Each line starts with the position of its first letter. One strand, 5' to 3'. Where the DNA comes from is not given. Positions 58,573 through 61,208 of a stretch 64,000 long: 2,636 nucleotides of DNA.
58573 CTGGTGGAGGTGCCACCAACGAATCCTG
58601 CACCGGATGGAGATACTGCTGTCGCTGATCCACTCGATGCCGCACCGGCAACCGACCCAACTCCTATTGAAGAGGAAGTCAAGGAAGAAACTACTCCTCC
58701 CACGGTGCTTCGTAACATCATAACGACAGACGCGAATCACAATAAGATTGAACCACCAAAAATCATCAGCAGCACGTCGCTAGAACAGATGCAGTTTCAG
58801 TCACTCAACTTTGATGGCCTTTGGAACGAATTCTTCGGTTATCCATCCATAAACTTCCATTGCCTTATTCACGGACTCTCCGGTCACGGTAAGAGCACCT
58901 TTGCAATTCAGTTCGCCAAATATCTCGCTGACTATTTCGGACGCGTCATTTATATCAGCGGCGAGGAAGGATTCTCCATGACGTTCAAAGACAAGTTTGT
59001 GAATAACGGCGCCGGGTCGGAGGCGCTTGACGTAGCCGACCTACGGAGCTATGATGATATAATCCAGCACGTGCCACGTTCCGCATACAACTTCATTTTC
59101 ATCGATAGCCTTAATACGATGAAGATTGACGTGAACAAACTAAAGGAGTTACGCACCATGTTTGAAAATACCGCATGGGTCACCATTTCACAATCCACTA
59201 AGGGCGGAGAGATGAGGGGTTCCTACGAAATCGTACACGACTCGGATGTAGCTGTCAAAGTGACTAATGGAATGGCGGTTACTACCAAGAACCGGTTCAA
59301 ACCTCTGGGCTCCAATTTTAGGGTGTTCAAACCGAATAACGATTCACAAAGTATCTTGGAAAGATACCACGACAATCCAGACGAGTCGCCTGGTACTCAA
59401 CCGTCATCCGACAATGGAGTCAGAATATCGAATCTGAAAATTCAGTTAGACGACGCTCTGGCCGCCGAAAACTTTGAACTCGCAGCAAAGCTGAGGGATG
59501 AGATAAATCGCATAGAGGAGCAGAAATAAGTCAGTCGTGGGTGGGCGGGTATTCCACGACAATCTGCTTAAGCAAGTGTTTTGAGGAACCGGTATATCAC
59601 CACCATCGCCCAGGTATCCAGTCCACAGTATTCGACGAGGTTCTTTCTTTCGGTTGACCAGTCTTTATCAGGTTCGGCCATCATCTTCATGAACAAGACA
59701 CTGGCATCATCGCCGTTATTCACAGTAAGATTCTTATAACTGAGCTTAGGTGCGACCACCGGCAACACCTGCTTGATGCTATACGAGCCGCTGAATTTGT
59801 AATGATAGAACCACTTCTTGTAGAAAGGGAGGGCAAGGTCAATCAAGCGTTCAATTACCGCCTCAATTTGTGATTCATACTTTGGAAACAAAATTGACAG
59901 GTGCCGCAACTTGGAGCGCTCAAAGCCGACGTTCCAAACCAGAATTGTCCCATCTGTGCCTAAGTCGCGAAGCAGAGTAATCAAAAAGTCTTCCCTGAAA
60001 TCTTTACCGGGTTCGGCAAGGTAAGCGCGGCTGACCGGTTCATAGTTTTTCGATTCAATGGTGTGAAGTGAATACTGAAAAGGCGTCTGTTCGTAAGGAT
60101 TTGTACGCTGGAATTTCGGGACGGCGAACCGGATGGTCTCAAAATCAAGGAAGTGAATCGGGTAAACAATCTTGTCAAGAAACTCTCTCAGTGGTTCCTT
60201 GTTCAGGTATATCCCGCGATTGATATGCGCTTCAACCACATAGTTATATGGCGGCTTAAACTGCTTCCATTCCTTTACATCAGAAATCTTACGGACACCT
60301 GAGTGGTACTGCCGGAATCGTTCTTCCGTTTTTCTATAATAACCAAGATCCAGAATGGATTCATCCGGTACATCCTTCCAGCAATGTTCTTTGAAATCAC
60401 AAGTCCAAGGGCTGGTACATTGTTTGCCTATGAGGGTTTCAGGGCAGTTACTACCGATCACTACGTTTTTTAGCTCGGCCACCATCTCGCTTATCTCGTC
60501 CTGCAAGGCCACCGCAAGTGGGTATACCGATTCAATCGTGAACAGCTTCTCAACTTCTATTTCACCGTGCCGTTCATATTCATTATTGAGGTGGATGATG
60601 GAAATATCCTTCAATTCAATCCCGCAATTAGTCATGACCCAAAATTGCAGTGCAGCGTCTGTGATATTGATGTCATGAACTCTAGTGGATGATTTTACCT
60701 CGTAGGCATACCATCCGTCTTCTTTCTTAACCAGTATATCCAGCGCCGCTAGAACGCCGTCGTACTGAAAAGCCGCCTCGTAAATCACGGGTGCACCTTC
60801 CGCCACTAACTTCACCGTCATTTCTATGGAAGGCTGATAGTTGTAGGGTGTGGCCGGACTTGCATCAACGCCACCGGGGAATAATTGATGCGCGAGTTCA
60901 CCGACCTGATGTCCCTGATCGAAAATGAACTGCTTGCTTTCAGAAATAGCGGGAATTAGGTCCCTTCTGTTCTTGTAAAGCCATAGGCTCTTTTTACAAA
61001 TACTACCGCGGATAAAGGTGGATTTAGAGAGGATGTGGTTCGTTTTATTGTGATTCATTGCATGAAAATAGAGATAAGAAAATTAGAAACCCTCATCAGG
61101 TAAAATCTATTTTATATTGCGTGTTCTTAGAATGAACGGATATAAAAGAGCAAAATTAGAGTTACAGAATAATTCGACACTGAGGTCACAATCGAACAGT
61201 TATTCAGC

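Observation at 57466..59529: Unusual triple fusion of C5 DNA methyltransferase, RecA/KaiC-like ATPase and UVR motif, translationally coupled to a ParB-like gene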

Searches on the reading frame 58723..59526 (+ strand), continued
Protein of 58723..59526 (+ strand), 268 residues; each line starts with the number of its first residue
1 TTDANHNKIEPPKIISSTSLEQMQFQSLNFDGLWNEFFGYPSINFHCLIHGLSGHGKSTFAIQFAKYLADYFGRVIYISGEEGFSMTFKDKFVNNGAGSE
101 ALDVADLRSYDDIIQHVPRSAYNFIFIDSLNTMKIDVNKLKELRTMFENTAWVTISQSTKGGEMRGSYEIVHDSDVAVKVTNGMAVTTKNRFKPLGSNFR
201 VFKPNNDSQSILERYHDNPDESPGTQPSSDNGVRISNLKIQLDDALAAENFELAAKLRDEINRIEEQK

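Call 66: search_protein_families(library=pfam, proteins=[P0149, P0187, P0231, P0243, P0203, P0194, P0173, P0234, P0152, P0161], max_evalue=0.001)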
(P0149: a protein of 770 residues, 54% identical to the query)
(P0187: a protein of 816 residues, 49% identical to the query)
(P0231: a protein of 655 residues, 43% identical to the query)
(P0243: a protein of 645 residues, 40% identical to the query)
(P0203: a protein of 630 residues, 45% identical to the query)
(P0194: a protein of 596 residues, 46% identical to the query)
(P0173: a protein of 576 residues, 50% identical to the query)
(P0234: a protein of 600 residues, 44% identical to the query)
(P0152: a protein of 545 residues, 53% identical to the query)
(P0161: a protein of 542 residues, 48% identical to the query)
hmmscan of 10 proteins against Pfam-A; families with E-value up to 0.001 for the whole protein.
P0149 (770 aa): 3 families
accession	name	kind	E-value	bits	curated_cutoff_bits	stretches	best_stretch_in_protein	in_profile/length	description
PF00145.23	DNA_methylase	-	3.9e-26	92.7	22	2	12-184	6-168/324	C-5 cytosine-specific DNA methylase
PF13479.12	AAA_24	-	1.2e-06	28.9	27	1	612-700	3-76/195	AAA domain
PF06745.19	ATPase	-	0.00082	19.2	26.6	0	612-660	20-68/231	KaiC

P0187 (816 aa): 3 families
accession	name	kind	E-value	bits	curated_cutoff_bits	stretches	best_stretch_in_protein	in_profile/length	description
PF00145.23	DNA_methylase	-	5.8e-17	62.5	22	2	47-240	6-194/324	C-5 cytosine-specific DNA methylase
PF13479.12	AAA_24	-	0.00016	22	27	1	661-745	5-76/195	AAA domain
PF06745.19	ATPase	-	0.00072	19.4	26.6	0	662-712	23-73/231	KaiC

P0231 (655 aa): 2 families
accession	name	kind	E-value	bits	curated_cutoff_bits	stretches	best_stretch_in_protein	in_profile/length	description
PF13479.12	AAA_24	-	4.6e-05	23.8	27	1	491-575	5-74/195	AAA domain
PF08433.16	KTI12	-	0.00044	20.3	22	0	492-577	5-82/271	Chromatin associated protein KTI12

P0243 (645 aa): 0 families

P0203 (630 aa): 2 families
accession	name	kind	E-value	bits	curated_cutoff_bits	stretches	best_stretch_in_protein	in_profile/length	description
PF06745.19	ATPase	-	3.2e-05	23.9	26.6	1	446-557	22-131/231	KaiC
PF13479.12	AAA_24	-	4.6e-05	23.8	27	1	446-547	5-90/195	AAA domain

P0194 (596 aa): 4 families
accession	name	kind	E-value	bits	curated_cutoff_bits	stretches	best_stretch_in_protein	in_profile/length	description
PF13479.12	AAA_24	-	7.1e-05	23.2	27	1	405-493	4-77/195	AAA domain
PF09889.16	DUF2116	-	0.00012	22.4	26.8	1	3-37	4-34/59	Probable treble clef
PF07088.17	GvpD_P-loop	-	0.00023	21.6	24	1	405-492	12-97/189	GvpD gas vesicle protein, P-loop domain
PF06745.19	ATPase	-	0.00036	20.4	26.6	0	405-443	21-60/231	KaiC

P0173 (576 aa): 2 families
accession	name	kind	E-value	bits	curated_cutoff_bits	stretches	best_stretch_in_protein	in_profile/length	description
PF06745.19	ATPase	-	6.9e-05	22.8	26.6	0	384-443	15-73/231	KaiC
PF13479.12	AAA_24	-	0.00067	20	27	0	392-478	5-76/195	AAA domain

P0234 (600 aa): 0 families

P0152 (545 aa): 2 families
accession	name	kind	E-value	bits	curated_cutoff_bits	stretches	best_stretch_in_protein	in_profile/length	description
PF13479.12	AAA_24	-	7.9e-05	23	27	1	357-449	5-82/195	AAA domain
PF06745.19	ATPase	-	0.00023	21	26.6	1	349-408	15-73/231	KaiC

P0161 (542 aa): 4 families
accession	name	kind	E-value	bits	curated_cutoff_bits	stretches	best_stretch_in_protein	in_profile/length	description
PF13479.12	AAA_24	-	0.0003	21.1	27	1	354-453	5-90/195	AAA domain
PF06745.19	ATPase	-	0.00035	20.5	26.6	0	354-404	22-72/231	KaiC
PF25199.1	nSTAND_NTPase5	-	0.00048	20.4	34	0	353-457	43-125/145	Novel STAND NTPase 5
PF20720.3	nSTAND3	-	0.00056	20.1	27.2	0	350-397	16-63/155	Novel STAND NTPase 3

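Call 74: search_protein_families(library=ncbifam, alignment_id=A1, max_evalue=0.01)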
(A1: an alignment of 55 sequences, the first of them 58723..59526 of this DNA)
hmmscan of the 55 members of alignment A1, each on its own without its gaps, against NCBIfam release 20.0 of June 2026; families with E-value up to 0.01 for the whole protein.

A. member 1, window:58723-59526:+ (268 aa): 3 families
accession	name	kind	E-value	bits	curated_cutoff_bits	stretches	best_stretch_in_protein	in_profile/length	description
TIGR00416.1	sms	equivalog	6.3e-07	28.5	403.05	1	47-134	97-183/454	DNA repair protein RadA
TIGR02237.1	recomb_radB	equivalog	0.00033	20.6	172.4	1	49-197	17-163/210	DNA repair and recombination protein RadB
NF053706.1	PrRKinActvMcsABac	equivalog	0.00043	20.1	210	1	234-267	140-173/182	protein-arginine kinase activator protein McsA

B. families by the number of members that match (of 55 scanned): 33 families (the first 25 are shown)
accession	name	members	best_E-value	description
TIGR00416.1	sms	55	2.4e-13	DNA repair protein RadA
TIGR02237.1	recomb_radB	42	8.8e-08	DNA repair and recombination protein RadB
TIGR03881.1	KaiC_arch_4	31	5.4e-06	KaiC domain-containing protein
TIGR00675.1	dcm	15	7.1e-20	DNA (cytosine-5-)-methyltransferase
NF053706.1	PrRKinActvMcsABac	9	5.4e-05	protein-arginine kinase activator protein McsA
NF053611.1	YiaD_Gzip_OmpA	7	0.0012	YiaD family glycine zipper/OmpA-like lipoprotein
NF005304.0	PRK06835.1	6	0.00021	ATP-binding protein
TIGR00631.1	uvrb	5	2.6e-05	excinuclease ABC subunit UvrB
NF003673.1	PRK05298.1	5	0.00017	excinuclease ABC subunit UvrB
NF010335.0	PRK13764.1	5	0.0049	ATPase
NF010339.0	PRK13768.1-1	3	0.0015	GTPase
NF005992.0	PRK08116.1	2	4.4e-05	hypothetical protein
NF047389.1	ATPase_Sll1717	2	0.00076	P-loop ATPase, Sll1717 family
TIGR03600.1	phage_DnaB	2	0.0027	phage replicative helicase, DnaB family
NF004041.0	PRK05541.1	2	0.0053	adenylyl-sulfate kinase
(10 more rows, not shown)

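Call 84: search_dna_similar(query=window:58723-59526:+, collection=plasmids, mode=protein, max_evalue=0.001, max_rows=15)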
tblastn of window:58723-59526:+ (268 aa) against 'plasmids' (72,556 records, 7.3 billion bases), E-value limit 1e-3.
Records with a match: 14; places in all: 14; records where one place covers at least 80% of the query: 0.
Best place of each record, by identity: <60% 14.
By first word of the organism name: Phocaeicola 4; Sinorhizobium 4; Persicobacter 3; Segatella 1; Fulvitalea 1; Bacteroides 1.
By predicted mobility (MOB-suite, as given by PLSDB): non-mobilizable 14.
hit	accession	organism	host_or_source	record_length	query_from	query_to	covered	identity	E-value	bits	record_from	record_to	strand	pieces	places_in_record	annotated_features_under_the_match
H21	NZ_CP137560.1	Segatella hominis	Homo sapiens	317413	16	203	70%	27.2%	7e-11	69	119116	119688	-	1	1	DNA repair protein RadA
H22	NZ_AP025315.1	Fulvitalea axinellae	-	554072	13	188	66%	28.9%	2e-12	74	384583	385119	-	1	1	ATP-binding protein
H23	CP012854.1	Persicobacter sp. JZB09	cell culture,soil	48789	23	203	68%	27.9%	3e-4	50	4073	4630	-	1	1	record has no annotation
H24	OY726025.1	Phocaeicola massiliensis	-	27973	16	202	70%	26.6%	1e-5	54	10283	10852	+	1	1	record has no annotation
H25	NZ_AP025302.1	Persicobacter psychrovividus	-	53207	14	202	71%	25.9%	4e-14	79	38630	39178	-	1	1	AAA family ATPase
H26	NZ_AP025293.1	Persicobacter psychrovividus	-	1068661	14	202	71%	25.9%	4e-14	79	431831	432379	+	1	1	none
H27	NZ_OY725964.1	Bacteroides finegoldii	-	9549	13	174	60%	29.7%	4e-9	64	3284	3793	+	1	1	hypothetical protein | AAA family ATPase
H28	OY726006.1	Phocaeicola massiliensis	-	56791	23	192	63%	27.8%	1e-8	62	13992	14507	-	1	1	record has no annotation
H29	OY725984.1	Phocaeicola massiliensis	-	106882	32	192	60%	27.3%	5e-7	58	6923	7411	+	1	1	record has no annotation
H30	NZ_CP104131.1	Sinorhizobium sp. K101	Phaseolus vulgaris,cell ...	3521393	48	194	55%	29.6%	2e-4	50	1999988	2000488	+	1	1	none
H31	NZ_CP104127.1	Sinorhizobium sp. M103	Phaseolus vulgaris,cell ...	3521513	48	194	55%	29.6%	2e-4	50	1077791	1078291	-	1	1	none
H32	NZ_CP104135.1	Sinorhizobium sp. C101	Phaseolus vulgaris,cell ...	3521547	48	194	55%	29.6%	2e-4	50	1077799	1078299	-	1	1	none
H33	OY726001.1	Phocaeicola massiliensis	-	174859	24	193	63%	25.6%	4e-7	58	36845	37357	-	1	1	record has no annotation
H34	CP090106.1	Sinorhizobium meliloti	Medicago,Cell culture,Plant nodule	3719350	48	194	55%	29.2%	3e-4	50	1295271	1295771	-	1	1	radA: DNA repair protein RadA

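Call 85: fold_search(model_id=the predicted structure, library=viral)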
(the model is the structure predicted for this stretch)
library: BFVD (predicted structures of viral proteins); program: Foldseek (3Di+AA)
matches with E <= 10: 1367; with E <= 0.001: 217
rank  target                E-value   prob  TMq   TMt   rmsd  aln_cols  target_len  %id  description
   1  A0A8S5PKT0            1.2e-14  1.00  0.64  0.52   8.6       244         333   17  DnaB-like helicase [Siphoviridae sp. ctcUB23]
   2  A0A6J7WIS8            6.7e-09  1.00  0.54  0.40  11.7       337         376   17  AAA domain containing protein [uncultured Caudovirales phage]
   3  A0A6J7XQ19            6.7e-09  1.00  0.50  0.21  15.2       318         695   15  Archaeal primase DnaG/twinkle, TOPRIM domain [uncultured Caudovirales phage]
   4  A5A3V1                7.1e-09  1.00  0.55  0.20   5.6       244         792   16  (no name in the UniProt tables at hand)
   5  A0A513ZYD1            1.4e-08  1.00  0.48  0.28  19.4       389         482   16  Replicative helicase [Pantoea phage vB_PagM_AAM37]
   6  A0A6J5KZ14            2.6e-08  1.00  0.48  0.22  12.9       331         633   14  Prim_Pol domain containing protein [uncultured Caudovirales phage]
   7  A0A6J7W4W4            2.7e-08  1.00  0.53  0.25   5.0       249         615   13  Primase, C-terminal 2 [uncultured Caudovirales phage]
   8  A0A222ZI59            3.1e-08  1.00  0.41  0.31  22.0       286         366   13  (no name in the UniProt tables at hand)
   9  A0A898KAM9            3.3e-08  1.00  0.50  0.23   8.2       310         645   14  (no name in the UniProt tables at hand)
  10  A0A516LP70            3.5e-08  1.00  0.55  0.33  11.1       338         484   13  (no name in the UniProt tables at hand)
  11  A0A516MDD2            4.8e-08  1.00  0.50  0.20  12.4       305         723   11  (no name in the UniProt tables at hand)
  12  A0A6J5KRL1            5.7e-08  1.00  0.51  0.41  11.0       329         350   14  DNA helicase, DnaB-like, C-terminal [uncultured Caudovirales phage]
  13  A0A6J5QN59            6.1e-08  1.00  0.53  0.24  11.4       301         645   13  Primase, C-terminal 2 [uncultured Caudovirales phage]
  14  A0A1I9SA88            1.1e-07  1.00  0.50  0.42  13.1       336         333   12  RecA-like DNA recombinase [Rhodococcus phage Weasels2]
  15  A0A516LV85            1.1e-07  1.00  0.53  0.24  13.8       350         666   14  (no name in the UniProt tables at hand)
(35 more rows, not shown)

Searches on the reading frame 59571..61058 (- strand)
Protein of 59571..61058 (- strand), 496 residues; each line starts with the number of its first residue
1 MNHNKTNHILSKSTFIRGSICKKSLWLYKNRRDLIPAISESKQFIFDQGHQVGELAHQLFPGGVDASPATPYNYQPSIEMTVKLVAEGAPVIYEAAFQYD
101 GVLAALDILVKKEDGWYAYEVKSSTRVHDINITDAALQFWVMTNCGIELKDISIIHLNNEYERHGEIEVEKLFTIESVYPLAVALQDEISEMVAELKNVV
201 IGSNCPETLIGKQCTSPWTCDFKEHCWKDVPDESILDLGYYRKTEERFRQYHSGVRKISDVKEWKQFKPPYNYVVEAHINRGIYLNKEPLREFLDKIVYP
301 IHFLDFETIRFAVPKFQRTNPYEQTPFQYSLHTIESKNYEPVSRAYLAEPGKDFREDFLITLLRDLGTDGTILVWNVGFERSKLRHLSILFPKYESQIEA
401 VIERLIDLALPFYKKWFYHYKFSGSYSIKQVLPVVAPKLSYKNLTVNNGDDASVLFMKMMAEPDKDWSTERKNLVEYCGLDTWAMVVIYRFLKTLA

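Call 3: search_protein_families(library=pfam, proteins=[window:59571-61058:-], max_evalue=0.01)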
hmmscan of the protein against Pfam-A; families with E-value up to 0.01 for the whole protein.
window:59571-61058:- (496 aa): 2 families
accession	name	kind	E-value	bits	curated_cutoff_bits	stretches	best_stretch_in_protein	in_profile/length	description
PF11074.14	DUF2779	-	2.6e-38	131.6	23.3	1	302-427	1-126/126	Domain of unknown function(DUF2779)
PF01930.23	Cas_Cas4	-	1.4e-05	25.6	22.7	1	104-227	54-159/160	Domain of unknown function DUF83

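Call 4: search_protein_families(library=ncbifam, proteins=[window:59571-61058:-], max_evalue=0.01)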
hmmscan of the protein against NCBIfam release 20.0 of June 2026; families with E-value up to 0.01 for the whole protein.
window:59571-61058:- (496 aa): 2 families
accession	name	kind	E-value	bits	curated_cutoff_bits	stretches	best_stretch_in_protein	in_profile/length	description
NF045869.1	UU173_fam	subfamily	3.3e-25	89.1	225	2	245-495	359-647/650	UU173 family protein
TIGR03491.1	TIGR03491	subfamily_domain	3.5e-06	26.2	97.45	1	59-236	52-214/462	TM0106 family RecB-like putative nuclease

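Call 6: search_protein_families(library=phrogs, proteins=[window:59571-61058:-], max_evalue=0.01)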
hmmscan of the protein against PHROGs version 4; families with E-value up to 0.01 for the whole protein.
window:59571-61058:- (496 aa): 0 families

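Call 22: search_protein_families(library=padloc, proteins=[window:59571-61058:-], max_evalue=0.01)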
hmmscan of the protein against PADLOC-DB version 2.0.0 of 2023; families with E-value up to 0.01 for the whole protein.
window:59571-61058:- (496 aa): 3 families
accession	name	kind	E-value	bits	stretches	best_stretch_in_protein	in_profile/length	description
PDLC01447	Cas4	-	3.5e-06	25.6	1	19-228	14-159/161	"CAS-I,CAS-II,CAS-III,CAS-IV,CAS-V,CAS-VI; acquisition_associated"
PDLC01771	Cas4b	-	2.4e-05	22.6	1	100-228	56-160/162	-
PDLC01611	Cas4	-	4.4e-05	21.8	1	102-227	53-157/158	"CAS-I,CAS-II,CAS-III,CAS-IV,CAS-V,CAS-VI; acquisition_associated"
